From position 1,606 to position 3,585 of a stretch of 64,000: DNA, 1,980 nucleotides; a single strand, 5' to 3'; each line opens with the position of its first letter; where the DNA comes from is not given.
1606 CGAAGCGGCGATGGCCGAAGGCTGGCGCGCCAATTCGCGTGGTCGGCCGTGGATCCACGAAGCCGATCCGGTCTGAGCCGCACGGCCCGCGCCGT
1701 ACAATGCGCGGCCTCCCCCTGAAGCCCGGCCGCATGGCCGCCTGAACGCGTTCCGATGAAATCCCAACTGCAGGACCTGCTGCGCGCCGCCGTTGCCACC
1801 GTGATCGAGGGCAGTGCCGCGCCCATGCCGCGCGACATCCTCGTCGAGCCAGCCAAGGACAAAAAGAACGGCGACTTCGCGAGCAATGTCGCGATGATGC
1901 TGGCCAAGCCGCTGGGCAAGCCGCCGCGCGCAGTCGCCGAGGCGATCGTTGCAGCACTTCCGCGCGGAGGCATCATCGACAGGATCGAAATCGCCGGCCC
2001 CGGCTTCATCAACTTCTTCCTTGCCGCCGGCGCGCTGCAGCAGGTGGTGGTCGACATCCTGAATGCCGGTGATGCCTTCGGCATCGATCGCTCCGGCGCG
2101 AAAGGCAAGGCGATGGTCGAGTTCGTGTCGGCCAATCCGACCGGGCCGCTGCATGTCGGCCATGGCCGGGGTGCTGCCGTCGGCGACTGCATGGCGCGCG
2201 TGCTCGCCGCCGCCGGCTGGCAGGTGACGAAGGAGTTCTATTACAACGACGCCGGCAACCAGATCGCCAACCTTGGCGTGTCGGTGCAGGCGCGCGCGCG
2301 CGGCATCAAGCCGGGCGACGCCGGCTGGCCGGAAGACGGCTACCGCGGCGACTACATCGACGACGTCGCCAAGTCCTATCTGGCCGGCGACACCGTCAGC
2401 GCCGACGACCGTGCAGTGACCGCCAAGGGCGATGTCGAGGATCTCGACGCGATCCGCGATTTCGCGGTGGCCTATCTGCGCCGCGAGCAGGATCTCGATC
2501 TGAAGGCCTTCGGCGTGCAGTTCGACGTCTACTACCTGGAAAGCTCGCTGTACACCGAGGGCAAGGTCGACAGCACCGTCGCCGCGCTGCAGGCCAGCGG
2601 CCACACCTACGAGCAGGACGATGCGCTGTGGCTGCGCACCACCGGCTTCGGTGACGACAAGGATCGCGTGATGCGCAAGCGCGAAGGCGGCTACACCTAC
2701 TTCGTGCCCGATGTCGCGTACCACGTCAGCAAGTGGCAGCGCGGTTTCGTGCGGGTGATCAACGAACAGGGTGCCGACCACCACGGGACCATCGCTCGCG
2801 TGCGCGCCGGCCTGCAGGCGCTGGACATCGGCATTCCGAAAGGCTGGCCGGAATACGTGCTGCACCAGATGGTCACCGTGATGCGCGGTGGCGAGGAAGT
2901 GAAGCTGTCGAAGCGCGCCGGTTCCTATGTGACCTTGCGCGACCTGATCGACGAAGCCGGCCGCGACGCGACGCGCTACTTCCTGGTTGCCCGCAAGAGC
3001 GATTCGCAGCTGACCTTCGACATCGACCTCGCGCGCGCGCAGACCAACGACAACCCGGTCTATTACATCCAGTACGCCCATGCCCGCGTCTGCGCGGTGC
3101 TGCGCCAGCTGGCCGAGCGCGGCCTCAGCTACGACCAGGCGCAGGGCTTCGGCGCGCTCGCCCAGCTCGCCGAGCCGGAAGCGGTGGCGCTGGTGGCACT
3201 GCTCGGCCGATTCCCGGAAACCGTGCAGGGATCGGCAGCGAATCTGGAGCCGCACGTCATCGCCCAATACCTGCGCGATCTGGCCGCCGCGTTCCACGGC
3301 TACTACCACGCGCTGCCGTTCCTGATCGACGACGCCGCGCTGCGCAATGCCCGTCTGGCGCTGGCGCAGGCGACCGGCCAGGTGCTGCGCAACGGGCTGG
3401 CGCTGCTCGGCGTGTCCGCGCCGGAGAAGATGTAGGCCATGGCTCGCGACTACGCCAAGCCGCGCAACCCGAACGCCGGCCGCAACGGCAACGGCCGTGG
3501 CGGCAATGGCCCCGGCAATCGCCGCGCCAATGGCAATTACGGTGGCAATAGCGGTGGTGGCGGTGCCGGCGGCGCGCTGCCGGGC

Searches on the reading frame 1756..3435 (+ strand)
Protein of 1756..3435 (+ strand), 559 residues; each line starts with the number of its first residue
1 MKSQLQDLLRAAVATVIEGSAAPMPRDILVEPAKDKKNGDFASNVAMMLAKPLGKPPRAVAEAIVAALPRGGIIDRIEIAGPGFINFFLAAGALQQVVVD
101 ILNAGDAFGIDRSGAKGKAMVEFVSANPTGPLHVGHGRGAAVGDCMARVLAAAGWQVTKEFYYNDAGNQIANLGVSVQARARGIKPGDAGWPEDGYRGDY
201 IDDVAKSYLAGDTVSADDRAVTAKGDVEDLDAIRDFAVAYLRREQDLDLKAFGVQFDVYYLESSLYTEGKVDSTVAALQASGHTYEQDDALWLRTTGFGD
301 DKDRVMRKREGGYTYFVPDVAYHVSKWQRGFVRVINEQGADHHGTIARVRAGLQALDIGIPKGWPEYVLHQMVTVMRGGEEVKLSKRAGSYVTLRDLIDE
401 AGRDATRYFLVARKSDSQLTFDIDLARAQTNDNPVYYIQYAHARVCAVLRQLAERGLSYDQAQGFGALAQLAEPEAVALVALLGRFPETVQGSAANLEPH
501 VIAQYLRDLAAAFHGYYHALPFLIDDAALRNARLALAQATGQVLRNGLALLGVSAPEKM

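Call 72: search_protein_families(library=pfam, proteins=[window:1756-3435:+], max_evalue=0.00001)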
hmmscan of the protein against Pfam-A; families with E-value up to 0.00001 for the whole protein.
window:1756-3435:+ (559 aa): 3 families
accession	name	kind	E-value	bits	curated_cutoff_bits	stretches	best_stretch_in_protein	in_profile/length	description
PF05746.21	DALR_1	-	3.6e-34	117.8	22.3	1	438-559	1-117/117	DALR anticodon binding domain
PF03485.21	Arg_tRNA_synt_N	-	2.7e-25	89.2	21.5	1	5-89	3-85/85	Arginyl tRNA synthetase N terminal domain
PF00750.26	tRNA-synt_1d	-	7.1e-22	78.3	23.3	1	111-407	14-304/349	tRNA synthetases class I (R), catalytic domain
